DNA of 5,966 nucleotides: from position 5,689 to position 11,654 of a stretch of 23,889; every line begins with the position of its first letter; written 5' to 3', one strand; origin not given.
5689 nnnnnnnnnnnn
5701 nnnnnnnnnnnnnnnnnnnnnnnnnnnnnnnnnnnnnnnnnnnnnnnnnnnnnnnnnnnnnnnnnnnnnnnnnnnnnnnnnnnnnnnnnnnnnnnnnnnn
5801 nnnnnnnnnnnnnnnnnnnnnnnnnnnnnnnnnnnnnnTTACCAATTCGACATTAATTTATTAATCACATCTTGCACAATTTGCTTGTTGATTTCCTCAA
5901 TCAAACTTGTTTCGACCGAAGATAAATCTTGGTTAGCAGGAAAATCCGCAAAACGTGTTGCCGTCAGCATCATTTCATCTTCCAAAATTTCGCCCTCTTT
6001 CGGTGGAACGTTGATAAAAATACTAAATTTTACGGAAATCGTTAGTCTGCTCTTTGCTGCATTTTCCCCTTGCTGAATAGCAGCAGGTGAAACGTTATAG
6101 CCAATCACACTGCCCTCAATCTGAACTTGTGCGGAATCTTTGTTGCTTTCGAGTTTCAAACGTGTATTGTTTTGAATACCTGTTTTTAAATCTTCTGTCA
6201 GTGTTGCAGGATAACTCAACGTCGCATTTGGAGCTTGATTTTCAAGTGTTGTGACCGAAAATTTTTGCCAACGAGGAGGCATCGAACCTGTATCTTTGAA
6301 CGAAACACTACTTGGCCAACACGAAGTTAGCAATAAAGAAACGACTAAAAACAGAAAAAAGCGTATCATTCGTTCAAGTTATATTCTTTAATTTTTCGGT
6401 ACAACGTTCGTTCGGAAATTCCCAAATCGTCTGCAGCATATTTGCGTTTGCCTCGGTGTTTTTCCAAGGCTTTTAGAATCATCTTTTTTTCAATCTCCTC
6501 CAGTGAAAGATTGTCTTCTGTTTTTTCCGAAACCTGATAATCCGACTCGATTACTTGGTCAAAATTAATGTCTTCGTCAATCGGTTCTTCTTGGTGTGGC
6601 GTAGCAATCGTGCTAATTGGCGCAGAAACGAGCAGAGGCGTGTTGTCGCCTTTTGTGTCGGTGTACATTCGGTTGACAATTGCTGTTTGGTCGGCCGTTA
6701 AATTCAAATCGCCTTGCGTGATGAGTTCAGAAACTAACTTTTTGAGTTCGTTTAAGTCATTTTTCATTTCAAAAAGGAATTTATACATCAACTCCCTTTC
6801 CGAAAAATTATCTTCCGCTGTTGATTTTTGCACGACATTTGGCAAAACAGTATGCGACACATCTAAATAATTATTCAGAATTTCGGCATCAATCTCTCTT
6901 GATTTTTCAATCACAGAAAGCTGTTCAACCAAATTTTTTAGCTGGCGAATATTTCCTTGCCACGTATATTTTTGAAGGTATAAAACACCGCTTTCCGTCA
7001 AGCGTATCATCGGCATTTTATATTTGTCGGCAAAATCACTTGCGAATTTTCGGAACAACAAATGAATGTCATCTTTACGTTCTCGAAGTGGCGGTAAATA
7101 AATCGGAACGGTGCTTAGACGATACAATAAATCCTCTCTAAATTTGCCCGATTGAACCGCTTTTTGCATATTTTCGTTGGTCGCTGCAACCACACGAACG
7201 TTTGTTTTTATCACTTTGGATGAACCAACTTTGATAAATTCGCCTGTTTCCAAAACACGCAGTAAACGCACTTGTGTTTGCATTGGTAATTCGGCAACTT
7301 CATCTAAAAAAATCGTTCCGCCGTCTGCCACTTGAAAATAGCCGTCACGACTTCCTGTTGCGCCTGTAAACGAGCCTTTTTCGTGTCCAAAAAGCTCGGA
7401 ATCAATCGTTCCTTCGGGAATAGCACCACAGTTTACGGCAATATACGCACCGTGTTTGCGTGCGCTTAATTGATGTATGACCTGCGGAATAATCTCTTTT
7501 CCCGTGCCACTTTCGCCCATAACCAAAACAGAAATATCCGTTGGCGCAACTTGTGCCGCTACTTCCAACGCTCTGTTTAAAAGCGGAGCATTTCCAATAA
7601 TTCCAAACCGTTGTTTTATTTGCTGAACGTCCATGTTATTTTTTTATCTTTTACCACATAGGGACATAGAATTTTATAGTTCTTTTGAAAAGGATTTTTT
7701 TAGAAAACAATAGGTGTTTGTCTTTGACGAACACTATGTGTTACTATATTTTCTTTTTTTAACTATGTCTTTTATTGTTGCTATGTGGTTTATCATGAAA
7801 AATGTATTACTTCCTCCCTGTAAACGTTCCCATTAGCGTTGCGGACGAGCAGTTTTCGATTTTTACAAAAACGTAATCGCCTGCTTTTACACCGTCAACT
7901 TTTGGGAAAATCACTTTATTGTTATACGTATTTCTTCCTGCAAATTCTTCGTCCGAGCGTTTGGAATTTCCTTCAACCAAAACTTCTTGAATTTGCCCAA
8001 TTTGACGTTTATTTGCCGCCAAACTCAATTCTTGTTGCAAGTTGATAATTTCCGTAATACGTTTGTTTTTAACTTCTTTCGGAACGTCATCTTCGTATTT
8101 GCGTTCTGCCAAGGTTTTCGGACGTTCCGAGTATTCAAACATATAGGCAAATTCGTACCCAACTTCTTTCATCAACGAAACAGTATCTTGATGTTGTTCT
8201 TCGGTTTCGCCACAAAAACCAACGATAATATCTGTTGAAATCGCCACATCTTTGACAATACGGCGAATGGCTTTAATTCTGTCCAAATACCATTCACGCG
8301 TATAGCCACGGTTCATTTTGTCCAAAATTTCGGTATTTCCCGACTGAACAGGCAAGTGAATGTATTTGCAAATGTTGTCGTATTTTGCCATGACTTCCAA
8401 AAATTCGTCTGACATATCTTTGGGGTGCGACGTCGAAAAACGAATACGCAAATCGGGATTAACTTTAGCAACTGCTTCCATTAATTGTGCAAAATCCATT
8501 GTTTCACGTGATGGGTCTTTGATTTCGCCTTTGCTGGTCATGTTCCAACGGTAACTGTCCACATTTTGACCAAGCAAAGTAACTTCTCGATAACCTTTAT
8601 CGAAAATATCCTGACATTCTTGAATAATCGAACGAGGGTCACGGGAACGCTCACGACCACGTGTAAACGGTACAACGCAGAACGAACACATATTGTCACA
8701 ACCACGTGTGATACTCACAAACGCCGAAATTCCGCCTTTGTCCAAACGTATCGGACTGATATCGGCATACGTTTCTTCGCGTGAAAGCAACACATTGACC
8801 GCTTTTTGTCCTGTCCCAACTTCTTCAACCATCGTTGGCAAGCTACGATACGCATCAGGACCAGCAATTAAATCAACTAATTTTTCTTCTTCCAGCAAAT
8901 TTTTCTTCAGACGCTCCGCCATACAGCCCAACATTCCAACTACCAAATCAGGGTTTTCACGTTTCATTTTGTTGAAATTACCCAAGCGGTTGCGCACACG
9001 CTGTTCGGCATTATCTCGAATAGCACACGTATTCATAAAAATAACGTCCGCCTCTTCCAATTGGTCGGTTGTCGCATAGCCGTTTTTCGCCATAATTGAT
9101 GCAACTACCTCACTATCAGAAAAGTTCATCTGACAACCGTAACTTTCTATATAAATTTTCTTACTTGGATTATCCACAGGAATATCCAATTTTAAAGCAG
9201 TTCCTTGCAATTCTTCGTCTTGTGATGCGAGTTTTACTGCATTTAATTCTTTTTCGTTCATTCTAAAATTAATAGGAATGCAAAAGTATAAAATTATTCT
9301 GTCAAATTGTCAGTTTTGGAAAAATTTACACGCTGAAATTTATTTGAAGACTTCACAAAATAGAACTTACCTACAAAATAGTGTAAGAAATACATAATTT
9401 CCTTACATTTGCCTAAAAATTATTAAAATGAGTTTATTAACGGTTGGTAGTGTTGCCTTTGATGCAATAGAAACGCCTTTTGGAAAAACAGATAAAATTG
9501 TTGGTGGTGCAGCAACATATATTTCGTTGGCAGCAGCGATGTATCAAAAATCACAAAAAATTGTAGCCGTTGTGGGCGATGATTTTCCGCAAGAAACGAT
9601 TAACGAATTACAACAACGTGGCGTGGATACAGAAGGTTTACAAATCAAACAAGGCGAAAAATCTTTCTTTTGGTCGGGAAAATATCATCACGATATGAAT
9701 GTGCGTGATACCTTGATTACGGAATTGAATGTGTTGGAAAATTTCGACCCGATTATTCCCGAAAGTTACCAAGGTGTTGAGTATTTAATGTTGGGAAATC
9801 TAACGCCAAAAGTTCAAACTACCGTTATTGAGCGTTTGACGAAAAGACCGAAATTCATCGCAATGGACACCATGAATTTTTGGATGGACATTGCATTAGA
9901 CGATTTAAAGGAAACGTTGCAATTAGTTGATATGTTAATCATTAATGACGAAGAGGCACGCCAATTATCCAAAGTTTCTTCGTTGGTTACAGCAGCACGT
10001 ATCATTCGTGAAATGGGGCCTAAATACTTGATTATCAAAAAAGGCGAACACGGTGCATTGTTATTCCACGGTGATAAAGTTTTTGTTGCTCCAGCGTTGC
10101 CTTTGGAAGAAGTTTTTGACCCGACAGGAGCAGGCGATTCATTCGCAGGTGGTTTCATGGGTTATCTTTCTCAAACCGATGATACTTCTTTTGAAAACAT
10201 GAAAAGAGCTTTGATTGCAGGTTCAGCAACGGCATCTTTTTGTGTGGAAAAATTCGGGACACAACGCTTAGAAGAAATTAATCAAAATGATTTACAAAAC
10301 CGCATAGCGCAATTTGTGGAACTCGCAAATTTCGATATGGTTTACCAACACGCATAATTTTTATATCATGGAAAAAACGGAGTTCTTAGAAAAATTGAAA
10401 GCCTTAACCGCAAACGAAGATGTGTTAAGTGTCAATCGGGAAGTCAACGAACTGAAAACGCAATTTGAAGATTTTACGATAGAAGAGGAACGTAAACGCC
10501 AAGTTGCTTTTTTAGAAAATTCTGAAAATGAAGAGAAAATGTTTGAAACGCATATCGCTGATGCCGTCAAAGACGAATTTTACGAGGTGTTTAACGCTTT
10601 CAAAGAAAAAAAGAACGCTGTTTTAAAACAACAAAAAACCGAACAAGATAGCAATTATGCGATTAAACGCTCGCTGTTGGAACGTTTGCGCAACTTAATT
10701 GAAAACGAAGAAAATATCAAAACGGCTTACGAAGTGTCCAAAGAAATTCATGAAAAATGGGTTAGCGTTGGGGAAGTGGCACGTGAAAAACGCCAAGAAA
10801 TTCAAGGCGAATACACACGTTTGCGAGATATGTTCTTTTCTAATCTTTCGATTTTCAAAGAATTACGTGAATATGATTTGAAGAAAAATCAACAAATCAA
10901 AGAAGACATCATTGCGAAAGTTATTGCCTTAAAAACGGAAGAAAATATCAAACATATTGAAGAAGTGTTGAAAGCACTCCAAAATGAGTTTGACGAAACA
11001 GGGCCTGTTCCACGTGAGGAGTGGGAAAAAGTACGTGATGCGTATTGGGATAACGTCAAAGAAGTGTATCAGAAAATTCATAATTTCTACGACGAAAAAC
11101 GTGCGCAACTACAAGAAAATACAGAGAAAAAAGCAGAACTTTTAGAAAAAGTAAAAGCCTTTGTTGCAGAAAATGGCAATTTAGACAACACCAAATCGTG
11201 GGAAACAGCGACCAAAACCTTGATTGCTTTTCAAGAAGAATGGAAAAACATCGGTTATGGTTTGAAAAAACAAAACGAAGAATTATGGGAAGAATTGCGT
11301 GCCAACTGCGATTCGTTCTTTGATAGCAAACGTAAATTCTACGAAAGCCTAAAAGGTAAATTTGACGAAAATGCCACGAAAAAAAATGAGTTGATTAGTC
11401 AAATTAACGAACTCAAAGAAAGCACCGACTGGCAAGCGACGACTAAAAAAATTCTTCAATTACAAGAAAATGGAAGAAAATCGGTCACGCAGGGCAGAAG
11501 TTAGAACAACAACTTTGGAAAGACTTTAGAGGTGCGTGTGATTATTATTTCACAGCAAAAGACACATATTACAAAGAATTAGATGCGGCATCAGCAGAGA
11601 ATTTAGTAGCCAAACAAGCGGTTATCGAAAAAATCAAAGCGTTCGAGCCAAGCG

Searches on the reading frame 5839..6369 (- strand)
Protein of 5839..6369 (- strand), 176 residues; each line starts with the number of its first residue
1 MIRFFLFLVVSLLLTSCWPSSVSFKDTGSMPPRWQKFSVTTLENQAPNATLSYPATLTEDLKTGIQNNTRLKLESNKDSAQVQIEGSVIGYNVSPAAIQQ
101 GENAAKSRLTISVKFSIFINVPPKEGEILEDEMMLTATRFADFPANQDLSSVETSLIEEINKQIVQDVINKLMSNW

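Call 10: search_protein_families(library=pfam, proteins=[window:5839-6369:-], max_evalue=0.001)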
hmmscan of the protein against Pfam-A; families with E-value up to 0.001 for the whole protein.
window:5839-6369:- (176 aa): 1 family
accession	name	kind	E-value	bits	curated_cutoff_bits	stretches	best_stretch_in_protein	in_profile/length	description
PF04390.17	LptE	-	5.1e-11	43.7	23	1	39-172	6-118/118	Lipopolysaccharide-assembly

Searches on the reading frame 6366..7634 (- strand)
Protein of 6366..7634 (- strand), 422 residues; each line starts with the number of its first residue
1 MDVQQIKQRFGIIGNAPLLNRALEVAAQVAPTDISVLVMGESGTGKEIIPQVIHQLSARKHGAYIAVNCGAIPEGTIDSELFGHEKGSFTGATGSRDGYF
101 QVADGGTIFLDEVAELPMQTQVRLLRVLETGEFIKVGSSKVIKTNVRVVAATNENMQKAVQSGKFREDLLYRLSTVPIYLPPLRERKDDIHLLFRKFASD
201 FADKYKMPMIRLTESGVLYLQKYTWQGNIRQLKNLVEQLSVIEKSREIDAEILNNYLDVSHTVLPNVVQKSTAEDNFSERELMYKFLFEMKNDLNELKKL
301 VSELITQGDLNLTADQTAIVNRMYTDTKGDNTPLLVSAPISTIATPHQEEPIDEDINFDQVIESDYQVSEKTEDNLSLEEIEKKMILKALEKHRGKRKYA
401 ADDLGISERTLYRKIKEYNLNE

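Call 10: search_protein_families(library=pfam, proteins=[window:6366-7634:-], max_evalue=0.001)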
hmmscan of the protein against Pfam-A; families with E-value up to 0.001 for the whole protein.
window:6366-7634:- (422 aa): 9 families
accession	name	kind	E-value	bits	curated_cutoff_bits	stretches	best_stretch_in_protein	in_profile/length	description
PF00158.32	Sigma54_activat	-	4.6e-66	222.1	20.2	1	12-178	1-167/168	Sigma-54 interaction domain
PF25601.1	AAA_lid_14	-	1.9e-19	69.7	27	1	184-260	1-77/87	AAA+ ATPase lid domain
PF14532.12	Sigma54_activ_2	-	1.5e-16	61.4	25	1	14-183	2-138/138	Sigma-54 interaction domain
PF02954.25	HTH_8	-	4.4e-15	55.6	22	1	377-418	1-42/42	Bacterial regulatory protein, Fis family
PF18024.7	HTH_50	-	1.6e-08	34.5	27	1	378-421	8-50/50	Helix-turn-helix domain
PF07728.20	AAA_5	-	1.6e-07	31.8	22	1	36-160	2-130/139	AAA domain (dynein-related subfamily)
PF07724.20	AAA_2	-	1.1e-05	25.9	27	1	34-163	4-134/166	AAA domain (Cdc48 subfamily)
PF01078.27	Mg_chelatase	-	0.0001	22.2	20.3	0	92-154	94-158/207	Magnesium chelatase, subunit ChlI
PF00493.29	MCM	-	0.00013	21.6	23.3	1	32-158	56-177/224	MCM P-loop domain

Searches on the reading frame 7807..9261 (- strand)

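Call 10: search_protein_families(library=pfam, proteins=[window:7807-9261:-], max_evalue=0.001)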
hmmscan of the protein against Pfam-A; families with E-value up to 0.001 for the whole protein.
window:7807-9261:- (484 aa): 3 families
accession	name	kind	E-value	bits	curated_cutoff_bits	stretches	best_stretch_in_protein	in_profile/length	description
PF00919.26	UPF0004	-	9.3e-31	106.2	27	1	35-134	1-98/98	Uncharacterized protein family UPF0004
PF04055.27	Radical_SAM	-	1.4e-30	107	29.5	1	182-363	1-165/166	Radical SAM superfamily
PF01938.26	TRAM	-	4.5e-09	36.5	21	1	418-479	1-59/61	TRAM domain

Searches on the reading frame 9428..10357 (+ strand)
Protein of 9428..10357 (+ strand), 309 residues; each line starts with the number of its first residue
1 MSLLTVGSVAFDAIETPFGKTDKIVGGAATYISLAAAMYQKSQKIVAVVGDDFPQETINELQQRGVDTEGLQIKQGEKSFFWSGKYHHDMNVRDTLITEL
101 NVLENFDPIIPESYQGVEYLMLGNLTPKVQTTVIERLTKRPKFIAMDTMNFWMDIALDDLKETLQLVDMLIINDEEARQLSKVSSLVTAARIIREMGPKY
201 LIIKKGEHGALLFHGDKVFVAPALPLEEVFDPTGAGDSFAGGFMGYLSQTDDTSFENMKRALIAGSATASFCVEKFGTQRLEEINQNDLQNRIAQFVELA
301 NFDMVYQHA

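Call 10: search_protein_families(library=pfam, proteins=[window:9428-10357:+], max_evalue=0.001)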
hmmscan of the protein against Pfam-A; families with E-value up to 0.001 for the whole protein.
window:9428-10357:+ (309 aa): 1 family
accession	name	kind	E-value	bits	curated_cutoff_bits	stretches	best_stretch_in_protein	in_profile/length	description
PF00294.29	PfkB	-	2.3e-32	113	25.8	1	20-281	30-298/302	pfkB family carbohydrate kinase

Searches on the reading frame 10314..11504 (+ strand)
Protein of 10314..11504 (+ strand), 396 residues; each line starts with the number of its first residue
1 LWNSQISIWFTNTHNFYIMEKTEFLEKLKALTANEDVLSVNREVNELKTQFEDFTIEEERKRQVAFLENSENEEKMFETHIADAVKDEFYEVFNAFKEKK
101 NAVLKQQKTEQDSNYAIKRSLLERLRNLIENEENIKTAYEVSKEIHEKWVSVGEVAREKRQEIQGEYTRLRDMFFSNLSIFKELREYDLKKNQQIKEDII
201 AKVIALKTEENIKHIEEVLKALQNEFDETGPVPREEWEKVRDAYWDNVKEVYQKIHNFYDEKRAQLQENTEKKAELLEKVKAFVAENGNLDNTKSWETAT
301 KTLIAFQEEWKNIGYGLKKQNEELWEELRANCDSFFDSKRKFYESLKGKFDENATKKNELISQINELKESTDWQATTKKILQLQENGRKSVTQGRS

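Call 10: search_protein_families(library=pfam, proteins=[window:10314-11504:+], max_evalue=0.001)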
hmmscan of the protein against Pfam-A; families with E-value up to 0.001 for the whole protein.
window:10314-11504:+ (396 aa): 1 family
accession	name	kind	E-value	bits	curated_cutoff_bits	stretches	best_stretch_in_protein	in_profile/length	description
PF03993.17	DUF349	-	7.8e-55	183.6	23.9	4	323-385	1-64/75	Domain of Unknown Function (DUF349)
